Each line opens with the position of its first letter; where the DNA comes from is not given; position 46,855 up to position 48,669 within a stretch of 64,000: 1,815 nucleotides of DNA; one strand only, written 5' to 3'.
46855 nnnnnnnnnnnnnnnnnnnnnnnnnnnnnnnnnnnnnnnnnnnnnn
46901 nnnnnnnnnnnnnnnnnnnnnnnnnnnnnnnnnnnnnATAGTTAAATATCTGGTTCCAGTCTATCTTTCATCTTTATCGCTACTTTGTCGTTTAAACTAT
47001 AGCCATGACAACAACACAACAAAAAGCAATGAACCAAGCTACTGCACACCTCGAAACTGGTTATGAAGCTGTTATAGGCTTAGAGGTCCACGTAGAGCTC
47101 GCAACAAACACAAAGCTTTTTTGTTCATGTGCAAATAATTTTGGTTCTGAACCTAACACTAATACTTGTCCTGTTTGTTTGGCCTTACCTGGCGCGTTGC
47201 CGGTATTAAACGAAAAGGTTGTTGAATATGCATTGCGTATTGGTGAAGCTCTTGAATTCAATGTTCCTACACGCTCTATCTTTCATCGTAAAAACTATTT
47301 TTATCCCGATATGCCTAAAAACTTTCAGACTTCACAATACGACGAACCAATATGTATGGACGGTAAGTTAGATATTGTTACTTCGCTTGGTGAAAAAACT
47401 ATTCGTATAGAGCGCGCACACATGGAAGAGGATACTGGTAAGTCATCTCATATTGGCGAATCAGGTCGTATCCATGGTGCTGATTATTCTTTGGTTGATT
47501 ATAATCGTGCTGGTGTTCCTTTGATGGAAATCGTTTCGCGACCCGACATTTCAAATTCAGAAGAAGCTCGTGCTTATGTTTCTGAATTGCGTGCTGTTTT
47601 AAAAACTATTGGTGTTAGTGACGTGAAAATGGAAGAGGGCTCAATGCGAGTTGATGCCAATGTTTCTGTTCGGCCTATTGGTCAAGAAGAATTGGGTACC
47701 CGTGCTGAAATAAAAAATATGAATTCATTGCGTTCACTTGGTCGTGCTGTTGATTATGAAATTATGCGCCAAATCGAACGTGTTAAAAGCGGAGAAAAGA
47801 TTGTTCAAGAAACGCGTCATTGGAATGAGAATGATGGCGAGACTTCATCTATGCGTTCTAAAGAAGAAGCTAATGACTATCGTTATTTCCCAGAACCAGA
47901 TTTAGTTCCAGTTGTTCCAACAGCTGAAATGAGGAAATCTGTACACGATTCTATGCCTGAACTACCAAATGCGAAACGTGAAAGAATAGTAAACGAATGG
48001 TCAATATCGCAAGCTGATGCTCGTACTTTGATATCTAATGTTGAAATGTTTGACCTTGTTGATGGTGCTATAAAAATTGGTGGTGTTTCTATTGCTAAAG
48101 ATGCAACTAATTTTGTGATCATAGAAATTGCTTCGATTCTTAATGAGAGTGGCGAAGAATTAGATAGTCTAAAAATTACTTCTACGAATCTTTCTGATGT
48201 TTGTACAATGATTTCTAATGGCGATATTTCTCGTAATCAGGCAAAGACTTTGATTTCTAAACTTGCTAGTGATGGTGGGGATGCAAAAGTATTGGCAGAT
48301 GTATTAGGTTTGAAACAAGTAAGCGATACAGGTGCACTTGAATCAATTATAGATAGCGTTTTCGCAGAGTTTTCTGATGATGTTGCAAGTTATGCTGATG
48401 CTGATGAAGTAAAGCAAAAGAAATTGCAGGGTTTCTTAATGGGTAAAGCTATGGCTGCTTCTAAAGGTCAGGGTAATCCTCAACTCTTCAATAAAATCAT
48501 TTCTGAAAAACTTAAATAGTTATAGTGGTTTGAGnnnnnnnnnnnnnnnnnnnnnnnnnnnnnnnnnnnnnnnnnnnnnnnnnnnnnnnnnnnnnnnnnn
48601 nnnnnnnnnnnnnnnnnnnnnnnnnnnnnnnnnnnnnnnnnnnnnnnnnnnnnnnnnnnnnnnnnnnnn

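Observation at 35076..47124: gatCAB split by an ~11.8-kb insertion bounded by a diverged ~130-bp direct repeat of the gatB 5' end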

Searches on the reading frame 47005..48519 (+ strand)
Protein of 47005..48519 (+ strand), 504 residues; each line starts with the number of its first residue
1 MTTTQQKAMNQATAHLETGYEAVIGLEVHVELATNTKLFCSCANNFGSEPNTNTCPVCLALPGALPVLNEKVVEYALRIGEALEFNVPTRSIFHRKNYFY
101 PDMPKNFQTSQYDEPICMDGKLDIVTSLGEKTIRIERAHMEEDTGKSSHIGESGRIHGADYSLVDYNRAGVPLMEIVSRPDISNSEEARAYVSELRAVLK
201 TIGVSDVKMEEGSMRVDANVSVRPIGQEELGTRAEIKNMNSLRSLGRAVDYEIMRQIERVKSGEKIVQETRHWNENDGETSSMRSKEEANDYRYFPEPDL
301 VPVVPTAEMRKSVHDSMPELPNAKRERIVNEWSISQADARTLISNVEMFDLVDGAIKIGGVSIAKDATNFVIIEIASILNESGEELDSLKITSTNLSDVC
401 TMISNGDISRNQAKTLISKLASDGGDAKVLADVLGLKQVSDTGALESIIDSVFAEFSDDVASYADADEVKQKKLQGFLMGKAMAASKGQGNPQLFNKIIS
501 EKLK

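Call 9: search_protein_families(library=pfam, proteins=[window:47005-48519:+], max_evalue=0.01)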
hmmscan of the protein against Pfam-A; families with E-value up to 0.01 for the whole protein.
window:47005-48519:+ (504 aa): 2 families
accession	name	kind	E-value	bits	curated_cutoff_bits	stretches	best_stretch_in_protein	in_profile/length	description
PF02934.20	GatB_N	-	3.6e-119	397.5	23.4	1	23-309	2-275/277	GatB/GatE catalytic domain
PF02637.23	GatB_Yqey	-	1.6e-31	109.7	27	1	361-503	12-148/148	GatB domain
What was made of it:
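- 47005..48519 (+): gatB, intact, 504 codons. GatB_N 3.6e-119 and GatB_Yqey 1.6e-31 (call 9).
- On GatB subunit of GatCAB: 47005-48519: 3.6e-119 and 1.6e-31 (call 9).
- Checked: The right copy is the start of an intact 504-codon gatB, 47005-48519 (Pfam GatB_N 3.6e-119 plus GatB_Yqey, call 9).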

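Call 10: find_related_loci(query=window:47005-48519:+, collection=genome_contigs, flank=10000)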
Query window:47005-48519:+ (504 aa) in genome_contigs; peptide patterns used: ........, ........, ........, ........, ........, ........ (x = any residue, [..] = any of these).
600 stretches matched a pattern (row limit reached: there are more); 597 encode a relative of the query (tblastn E <= 1e-3); the best 80 are kept; 80 distinct loci.
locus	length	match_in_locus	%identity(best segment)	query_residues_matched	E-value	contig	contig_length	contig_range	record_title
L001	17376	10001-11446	61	18-503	0e+0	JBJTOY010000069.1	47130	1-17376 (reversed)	MAG: Actinomycetes bacterium isolate samp_4449_metadecoder_414 samp_4449_968863, whole genome shotgun sequence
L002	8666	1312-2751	60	18-503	0e+0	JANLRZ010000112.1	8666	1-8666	MAG: Acidimicrobiia bacterium isolate OTE_25_metabat_69 OTE_25_k141_831505, whole genome shotgun sequence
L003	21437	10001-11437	60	20-504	0e+0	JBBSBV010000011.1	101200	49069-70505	MAG: Acidimicrobiia bacterium isolate La6_metabat2.202 La6_metabat2.202_K_3376422_L_101200_cov_17.6221, whole genome sho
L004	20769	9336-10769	61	20-503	0e+0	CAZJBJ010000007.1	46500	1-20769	MAG TPA_asm: uncultured Bifidobacteriaceae bacterium isolate SRP150892_co2_122 genome assembly, contig: NODE_850_length_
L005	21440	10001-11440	60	20-503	0e+0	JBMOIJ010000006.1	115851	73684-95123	MAG: Acidimicrobiia bacterium isolate Deming_bin.436 contig178, whole genome shotgun sequence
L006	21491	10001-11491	56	5-503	0e+0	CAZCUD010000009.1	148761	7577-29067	MAG TPA_asm: uncultured Bifidobacteriaceae bacterium isolate binchicken_co179_372 genome assembly, contig: NODE_513_leng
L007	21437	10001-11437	57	20-504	0e+0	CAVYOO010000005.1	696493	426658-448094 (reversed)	MAG: uncultured Acidimicrobiia bacterium isolate MFD05684.bin.2.27 genome assembly, contig: contig_69554, whole genome s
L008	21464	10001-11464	53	12-503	2e-177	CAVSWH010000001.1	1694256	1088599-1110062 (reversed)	MAG: uncultured Actinomycetes bacterium isolate MFD05705.bin.1.76 genome assembly, contig: contig_24715, whole genome sh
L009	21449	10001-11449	50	16-503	3e-161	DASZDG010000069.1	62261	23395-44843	MAG TPA_asm: Actinomycetota bacterium isolate SMAG_U6462 k141_138123, whole genome shotgun sequence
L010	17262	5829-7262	50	20-503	1e-155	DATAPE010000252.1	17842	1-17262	MAG TPA_asm: Actinomycetota bacterium isolate SMAG_U7063 k141_2307459, whole genome shotgun sequence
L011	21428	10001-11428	50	10-502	5e-154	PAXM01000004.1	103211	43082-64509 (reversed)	MAG: Acidimicrobiaceae bacterium isolate SAT127 259053, whole genome shotgun sequence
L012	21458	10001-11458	47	20-503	2e-152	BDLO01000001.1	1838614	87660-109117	Coriobacteriaceae bacterium EMTCatB1 DNA, scaffold1, whole genome shotgun sequence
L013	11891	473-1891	51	13-502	9e-151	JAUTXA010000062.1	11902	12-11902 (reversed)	MAG: Actinomycetota bacterium isolate BP_101 scaffold_1589539, whole genome shotgun sequence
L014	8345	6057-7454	51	19-502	7e-151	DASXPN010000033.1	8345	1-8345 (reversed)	MAG TPA_asm: Acidimicrobiales bacterium isolate SMAG_U5409 k141_3501475, whole genome shotgun sequence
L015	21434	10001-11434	49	19-503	6e-150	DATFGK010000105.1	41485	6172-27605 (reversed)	MAG TPA_asm: Actinomycetota bacterium isolate SMAG_U8660 k141_774705, whole genome shotgun sequence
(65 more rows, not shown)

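Call 12: find_encoding_contigs(protein=window:47005-48519:+, flank=10000, max_places=10)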
Protein window:47005-48519:+ (504 aa): 22 contigs read that carry it; 10 places shown.
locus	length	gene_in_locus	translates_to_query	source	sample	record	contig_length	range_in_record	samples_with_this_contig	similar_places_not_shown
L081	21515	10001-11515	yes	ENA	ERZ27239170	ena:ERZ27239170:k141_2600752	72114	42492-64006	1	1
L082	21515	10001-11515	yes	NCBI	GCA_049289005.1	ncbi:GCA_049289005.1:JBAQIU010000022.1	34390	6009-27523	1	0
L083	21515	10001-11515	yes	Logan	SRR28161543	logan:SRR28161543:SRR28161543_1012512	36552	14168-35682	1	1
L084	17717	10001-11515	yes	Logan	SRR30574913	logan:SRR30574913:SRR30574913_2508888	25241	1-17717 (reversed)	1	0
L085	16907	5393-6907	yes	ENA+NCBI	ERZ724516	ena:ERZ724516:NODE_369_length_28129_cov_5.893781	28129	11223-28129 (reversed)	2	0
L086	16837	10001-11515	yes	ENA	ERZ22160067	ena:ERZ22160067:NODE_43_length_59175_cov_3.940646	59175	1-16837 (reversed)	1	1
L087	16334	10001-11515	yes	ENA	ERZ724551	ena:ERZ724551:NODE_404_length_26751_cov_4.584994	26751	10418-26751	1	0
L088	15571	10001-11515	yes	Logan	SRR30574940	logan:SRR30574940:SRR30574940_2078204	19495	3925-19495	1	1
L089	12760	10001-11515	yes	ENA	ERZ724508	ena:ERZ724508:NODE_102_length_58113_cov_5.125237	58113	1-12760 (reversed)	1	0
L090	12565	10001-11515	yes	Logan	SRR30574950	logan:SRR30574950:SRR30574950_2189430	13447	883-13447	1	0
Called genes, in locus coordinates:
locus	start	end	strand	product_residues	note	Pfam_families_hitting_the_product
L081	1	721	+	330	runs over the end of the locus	PF01408:GFO_IDH_MocA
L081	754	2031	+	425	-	PF13378:MR_MLE_C (weak)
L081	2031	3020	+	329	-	PF02016:Peptidase_S66, PF17676:Peptidase_S66C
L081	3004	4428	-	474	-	PF01425:Amidase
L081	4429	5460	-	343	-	PF00291:PALP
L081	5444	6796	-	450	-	-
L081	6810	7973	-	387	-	-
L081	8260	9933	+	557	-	PF01921:tRNA-synt_1f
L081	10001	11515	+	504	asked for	PF02934:GatB_N, PF02637:GatB_Yqey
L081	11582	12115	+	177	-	PF03083:MtN3_slv (faint)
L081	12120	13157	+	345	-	PF01212:Beta_elim_lyase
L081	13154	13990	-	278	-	PF03372:Exo_endo_phos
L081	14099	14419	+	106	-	-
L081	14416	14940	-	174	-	PF13302:Acetyltransf_3, PF00583:Acetyltransf_1 (weak)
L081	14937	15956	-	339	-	PF01118:Semialdhyde_dh, PF22698:Semialdhyde_dhC_1, PF02774:Semialdhyde_dhC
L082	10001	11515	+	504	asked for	PF02934:GatB_N, PF02637:GatB_Yqey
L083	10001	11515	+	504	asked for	PF02934:GatB_N, PF02637:GatB_Yqey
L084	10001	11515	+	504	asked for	PF02934:GatB_N, PF02637:GatB_Yqey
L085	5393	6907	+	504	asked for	PF02934:GatB_N, PF02637:GatB_Yqey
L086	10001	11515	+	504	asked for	PF02934:GatB_N, PF02637:GatB_Yqey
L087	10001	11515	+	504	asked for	PF02934:GatB_N, PF02637:GatB_Yqey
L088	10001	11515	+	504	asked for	PF02934:GatB_N, PF02637:GatB_Yqey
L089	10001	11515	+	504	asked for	PF02934:GatB_N, PF02637:GatB_Yqey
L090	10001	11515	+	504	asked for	PF02934:GatB_N, PF02637:GatB_Yqey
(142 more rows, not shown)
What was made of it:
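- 47005..48519 (+): An identical protein is indexed in 57 blocks of the assembly collection (call 12).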

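Call 17: find_homologous_proteins(query=window:47005-48519:+, max_evalue=1e-100)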
Query window:47005-48519:+ (504 aa): 7981 proteins with E <= 1e-100 among 8000 candidates; the best 120 are listed.
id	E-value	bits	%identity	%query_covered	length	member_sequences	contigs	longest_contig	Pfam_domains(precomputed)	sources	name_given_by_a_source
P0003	0.0e+0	1110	100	100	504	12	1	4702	PF02637.24,PF02934.21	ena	-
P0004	4.8e-292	987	87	100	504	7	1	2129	PF02637.24,PF02934.21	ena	-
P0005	1.9e-289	978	86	100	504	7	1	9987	PF02637.24,PF02934.21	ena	-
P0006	1.9e-255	866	77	97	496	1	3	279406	PF02637.24,PF02934.21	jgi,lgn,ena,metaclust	jgi:aspartyl-tRNA(Asn)/glutamyl-tRNA(Gln) amidotransferase subunit B|metaclust:\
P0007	1.8e-251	853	77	97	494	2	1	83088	PF02637.24,PF02934.21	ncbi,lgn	-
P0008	5.1e-251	851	77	97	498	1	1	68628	PF02637.24,PF02934.21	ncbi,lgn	-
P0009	2.6e-250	849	76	97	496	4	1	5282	PF02637.24,PF02934.21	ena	-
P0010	1.1e-249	847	76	97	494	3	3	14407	PF02637.24,PF02934.21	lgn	-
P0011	1.3e-248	843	75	97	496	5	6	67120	PF02637.24,PF02934.21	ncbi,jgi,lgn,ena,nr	ncbi:MAG TPA: Asp-tRNA(Asn)/Glu-tRNA(Gln) amidotransferase subunit GatB [Acidimicrobiia bacterium]|n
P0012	5.0e-248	842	75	97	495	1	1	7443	PF02637.24,PF02934.21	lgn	-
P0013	6.2e-248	841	75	97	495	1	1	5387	PF02637.24,PF02934.21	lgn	-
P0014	8.6e-248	841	76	97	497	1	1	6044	PF02637.24,PF02934.21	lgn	-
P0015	1.4e-246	837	76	97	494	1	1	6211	PF02637.24,PF02934.21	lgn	-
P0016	1.6e-246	837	76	97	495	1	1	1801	PF02637.24,PF02934.21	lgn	-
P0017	6.6e-246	835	75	97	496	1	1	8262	PF02637.24,PF02934.21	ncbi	-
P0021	2.7e-243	826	75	97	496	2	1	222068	PF02637.24,PF02934.21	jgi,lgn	jgi:aspartyl-tRNA(Asn)/glutamyl-tRNA(Gln) amidotransferase subunit B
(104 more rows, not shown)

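Call 19: find_encoding_contigs(protein=P0005, flank=10000, max_places=10)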
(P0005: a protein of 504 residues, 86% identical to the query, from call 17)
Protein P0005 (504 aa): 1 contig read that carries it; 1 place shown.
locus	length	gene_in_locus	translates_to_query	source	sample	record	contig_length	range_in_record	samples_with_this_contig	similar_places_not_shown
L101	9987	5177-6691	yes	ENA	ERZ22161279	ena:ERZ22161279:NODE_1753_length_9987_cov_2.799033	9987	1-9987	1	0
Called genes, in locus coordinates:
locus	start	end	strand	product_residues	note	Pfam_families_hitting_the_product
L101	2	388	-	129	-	?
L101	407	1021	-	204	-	-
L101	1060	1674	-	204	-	-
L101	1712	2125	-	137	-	PF02036:SCP2 (weak)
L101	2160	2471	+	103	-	PF02686:GatC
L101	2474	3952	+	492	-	PF01425:Amidase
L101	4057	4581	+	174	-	-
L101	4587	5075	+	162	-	-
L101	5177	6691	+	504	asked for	PF02934:GatB_N, PF02637:GatB_Yqey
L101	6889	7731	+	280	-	PF02661:Fic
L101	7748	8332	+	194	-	-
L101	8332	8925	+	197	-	-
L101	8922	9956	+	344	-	PF01212:Beta_elim_lyase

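Call 20: find_encoding_contigs(protein=P0004, flank=10000, max_places=10)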
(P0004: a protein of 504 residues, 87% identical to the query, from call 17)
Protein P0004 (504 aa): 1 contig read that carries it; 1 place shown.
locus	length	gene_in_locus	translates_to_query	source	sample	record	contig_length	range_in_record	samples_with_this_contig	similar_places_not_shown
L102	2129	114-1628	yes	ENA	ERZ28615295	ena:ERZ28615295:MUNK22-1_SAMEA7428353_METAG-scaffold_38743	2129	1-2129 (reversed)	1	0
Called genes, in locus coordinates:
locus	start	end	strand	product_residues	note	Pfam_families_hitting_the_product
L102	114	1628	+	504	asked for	PF02934:GatB_N, PF02637:GatB_Yqey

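Call 25: find_encoding_contigs(protein=P0006, flank=10000, max_places=3)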
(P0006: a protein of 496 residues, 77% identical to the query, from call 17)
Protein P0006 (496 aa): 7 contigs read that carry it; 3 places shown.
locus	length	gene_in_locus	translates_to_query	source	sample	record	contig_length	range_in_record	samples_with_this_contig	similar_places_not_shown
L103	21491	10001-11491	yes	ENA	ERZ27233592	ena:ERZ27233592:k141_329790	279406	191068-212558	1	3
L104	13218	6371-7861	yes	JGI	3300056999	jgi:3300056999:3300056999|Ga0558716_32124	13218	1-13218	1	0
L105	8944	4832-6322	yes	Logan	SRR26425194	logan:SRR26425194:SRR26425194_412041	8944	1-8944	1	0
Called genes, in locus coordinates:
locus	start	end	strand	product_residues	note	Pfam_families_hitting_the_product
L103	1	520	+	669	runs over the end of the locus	PF22745:Nlig-Ia, PF01653:DNA_ligase_aden, PF03120:OB_DNA_ligase, PF03119:DNA_ligase_ZBD, PF12826:HHH_2, PF14520:HHH_5, PF00533:BRCT, PF12738:PTCB-BRCT (weak), +1 more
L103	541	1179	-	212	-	-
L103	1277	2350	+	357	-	PF01926:MMR_HSR1, PF02421:FeoB_N (faint), PF06071:YchF-GTPase_C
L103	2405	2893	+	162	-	-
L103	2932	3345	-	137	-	-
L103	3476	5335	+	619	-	PF00069:Pkinase, PF07714:PK_Tyr_Ser-Thr, PF03793:PASTA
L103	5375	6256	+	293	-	PF00106:adh_short, PF08659:KR, PF13561:adh_short_C2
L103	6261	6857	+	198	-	-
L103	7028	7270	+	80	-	-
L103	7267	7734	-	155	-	-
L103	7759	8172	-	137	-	-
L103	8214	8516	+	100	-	PF02686:GatC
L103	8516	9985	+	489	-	PF01425:Amidase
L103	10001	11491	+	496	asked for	PF02934:GatB_N, PF02637:GatB_Yqey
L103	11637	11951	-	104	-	-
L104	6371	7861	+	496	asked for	PF02934:GatB_N, PF02637:GatB_Yqey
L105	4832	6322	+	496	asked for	PF02934:GatB_N, PF02637:GatB_Yqey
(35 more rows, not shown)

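Call 26: find_encoding_contigs(protein=P0008, flank=10000, max_places=3)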
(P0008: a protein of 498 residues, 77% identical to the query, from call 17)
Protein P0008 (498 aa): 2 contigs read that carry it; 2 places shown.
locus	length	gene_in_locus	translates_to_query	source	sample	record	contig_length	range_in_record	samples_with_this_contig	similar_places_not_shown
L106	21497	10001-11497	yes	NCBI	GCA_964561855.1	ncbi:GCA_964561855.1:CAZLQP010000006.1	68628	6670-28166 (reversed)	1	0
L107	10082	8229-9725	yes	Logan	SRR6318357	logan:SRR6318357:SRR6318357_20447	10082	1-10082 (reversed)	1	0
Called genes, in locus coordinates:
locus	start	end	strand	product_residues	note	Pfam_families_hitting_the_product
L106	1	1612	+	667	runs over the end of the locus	PF22745:Nlig-Ia, PF01653:DNA_ligase_aden, PF03120:OB_DNA_ligase, PF03119:DNA_ligase_ZBD, PF14520:HHH_5 (weak), PF12826:HHH_2, PF00533:BRCT, PF12738:PTCB-BRCT (weak), +1 more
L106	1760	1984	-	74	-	-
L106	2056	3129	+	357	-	PF01926:MMR_HSR1, PF02421:FeoB_N (faint), PF06071:YchF-GTPase_C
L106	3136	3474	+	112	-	-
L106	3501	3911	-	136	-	-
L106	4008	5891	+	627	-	PF00069:Pkinase, PF07714:PK_Tyr_Ser-Thr, PF03793:PASTA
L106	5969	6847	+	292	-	PF00106:adh_short, PF08659:KR, PF13561:adh_short_C2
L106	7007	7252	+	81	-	-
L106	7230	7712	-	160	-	-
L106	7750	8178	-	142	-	PF02036:SCP2 (weak)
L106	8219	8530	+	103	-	PF02686:GatC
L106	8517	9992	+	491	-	PF01425:Amidase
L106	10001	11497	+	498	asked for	PF02934:GatB_N, PF02637:GatB_Yqey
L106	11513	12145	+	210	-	-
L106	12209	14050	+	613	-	PF00664:ABC_membrane, PF00005:ABC_tran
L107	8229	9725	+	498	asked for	PF02934:GatB_N, PF02637:GatB_Yqey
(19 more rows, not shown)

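Call 27: find_encoding_contigs(protein=P0021, flank=10000, max_places=3)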
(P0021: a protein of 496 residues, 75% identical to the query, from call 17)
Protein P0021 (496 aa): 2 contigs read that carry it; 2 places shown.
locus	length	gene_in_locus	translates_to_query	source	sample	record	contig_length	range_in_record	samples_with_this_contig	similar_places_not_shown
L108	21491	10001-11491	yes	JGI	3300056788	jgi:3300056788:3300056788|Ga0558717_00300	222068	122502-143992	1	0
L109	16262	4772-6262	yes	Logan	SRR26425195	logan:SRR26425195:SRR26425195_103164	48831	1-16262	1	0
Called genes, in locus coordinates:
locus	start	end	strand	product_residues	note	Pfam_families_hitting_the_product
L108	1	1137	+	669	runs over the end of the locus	PF22745:Nlig-Ia, PF01653:DNA_ligase_aden, PF03120:OB_DNA_ligase, PF03119:DNA_ligase_ZBD, PF14520:HHH_5 (weak), PF12826:HHH_2, PF14520:HHH_5 (weak), PF00533:BRCT, +3 more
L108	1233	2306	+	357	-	PF01926:MMR_HSR1, PF02421:FeoB_N (faint), PF06071:YchF-GTPase_C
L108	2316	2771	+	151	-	-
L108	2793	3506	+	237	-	-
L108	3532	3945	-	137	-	-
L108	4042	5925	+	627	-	PF00069:Pkinase, PF07714:PK_Tyr_Ser-Thr, PF03793:PASTA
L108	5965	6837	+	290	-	PF00106:adh_short, PF08659:KR, PF13561:adh_short_C2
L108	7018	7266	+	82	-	-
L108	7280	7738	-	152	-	-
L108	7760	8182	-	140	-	-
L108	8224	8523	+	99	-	PF02686:GatC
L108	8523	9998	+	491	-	PF01425:Amidase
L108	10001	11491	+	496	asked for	PF02934:GatB_N, PF02637:GatB_Yqey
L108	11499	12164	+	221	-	-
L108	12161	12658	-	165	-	-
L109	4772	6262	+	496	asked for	PF02934:GatB_N, PF02637:GatB_Yqey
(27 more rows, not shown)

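Call 30: list_cluster_members(proteins=[P0004, P0005, P0002, P0001])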
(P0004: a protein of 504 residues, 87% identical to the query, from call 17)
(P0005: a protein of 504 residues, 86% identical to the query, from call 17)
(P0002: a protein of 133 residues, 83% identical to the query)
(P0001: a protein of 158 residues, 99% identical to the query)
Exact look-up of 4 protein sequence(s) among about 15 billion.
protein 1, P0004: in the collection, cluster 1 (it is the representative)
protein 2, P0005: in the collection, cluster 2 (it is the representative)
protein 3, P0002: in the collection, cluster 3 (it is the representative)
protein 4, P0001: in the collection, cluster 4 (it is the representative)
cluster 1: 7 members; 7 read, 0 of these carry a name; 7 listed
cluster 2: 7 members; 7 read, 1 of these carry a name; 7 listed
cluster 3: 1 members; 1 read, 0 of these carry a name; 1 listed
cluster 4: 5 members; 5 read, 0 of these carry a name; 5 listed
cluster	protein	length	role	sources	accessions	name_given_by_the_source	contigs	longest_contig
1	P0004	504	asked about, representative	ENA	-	-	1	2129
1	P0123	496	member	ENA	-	-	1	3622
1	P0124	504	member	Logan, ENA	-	-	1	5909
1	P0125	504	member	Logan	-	-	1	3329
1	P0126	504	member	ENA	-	-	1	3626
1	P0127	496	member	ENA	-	-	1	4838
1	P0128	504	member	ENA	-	-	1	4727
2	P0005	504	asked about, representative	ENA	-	-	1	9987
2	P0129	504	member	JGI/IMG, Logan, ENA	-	aspartyl-tRNA(Asn)/glutamyl-tRNA(Gln) amidotransferase subunit B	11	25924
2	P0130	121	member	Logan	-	-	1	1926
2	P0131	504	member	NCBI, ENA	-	-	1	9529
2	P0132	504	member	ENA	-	-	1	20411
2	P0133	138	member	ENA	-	-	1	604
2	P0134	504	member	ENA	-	-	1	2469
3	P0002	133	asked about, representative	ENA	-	-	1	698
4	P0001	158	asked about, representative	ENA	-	-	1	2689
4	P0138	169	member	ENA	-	-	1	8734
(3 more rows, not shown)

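Call 31: find_encoding_contigs(protein=P0129, flank=10000, max_places=10)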
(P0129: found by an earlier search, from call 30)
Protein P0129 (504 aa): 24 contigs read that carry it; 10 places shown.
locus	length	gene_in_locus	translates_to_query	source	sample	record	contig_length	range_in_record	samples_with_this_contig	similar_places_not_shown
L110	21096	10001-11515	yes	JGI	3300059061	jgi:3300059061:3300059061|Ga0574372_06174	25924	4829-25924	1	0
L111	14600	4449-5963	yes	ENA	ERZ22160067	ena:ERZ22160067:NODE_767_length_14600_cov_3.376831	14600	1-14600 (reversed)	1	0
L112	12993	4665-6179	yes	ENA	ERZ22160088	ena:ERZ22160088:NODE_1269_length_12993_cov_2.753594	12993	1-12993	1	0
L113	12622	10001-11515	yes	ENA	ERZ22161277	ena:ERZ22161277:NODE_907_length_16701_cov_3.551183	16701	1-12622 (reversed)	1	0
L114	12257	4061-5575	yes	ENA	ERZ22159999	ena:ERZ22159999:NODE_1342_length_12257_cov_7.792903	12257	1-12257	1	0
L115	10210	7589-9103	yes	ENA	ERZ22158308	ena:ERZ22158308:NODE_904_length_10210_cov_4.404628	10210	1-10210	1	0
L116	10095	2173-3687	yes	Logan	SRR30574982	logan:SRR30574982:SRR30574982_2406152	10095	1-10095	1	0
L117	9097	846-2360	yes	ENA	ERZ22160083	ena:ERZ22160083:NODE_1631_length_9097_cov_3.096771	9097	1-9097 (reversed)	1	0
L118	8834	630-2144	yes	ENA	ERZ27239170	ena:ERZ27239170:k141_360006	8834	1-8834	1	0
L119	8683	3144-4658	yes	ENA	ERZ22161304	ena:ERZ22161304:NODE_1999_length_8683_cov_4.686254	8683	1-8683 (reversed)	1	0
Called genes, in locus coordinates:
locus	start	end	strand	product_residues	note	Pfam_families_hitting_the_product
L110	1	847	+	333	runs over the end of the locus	-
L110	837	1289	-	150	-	-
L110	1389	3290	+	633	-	PF00069:Pkinase, PF07714:PK_Tyr_Ser-Thr, PF03793:PASTA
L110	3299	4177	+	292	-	PF00106:adh_short, PF08659:KR, PF13561:adh_short_C2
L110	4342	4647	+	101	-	-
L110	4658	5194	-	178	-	-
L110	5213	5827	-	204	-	-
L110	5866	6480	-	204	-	-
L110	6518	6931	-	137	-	PF02036:SCP2 (weak)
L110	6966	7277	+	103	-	PF02686:GatC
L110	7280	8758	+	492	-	PF01425:Amidase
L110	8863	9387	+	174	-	-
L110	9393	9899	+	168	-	-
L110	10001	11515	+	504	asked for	PF02934:GatB_N, PF02637:GatB_Yqey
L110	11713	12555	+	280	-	PF02661:Fic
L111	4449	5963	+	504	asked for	PF02934:GatB_N, PF02637:GatB_Yqey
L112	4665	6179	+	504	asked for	PF02934:GatB_N, PF02637:GatB_Yqey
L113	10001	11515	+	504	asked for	PF02934:GatB_N, PF02637:GatB_Yqey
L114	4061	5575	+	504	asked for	PF02934:GatB_N, PF02637:GatB_Yqey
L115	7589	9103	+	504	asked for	PF02934:GatB_N, PF02637:GatB_Yqey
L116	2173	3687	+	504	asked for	PF02934:GatB_N, PF02637:GatB_Yqey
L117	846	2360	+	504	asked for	PF02934:GatB_N, PF02637:GatB_Yqey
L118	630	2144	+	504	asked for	PF02934:GatB_N, PF02637:GatB_Yqey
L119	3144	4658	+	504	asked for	PF02934:GatB_N, PF02637:GatB_Yqey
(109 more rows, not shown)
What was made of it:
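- Two of those assemblies also contain the window's species (calls 19, 31).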
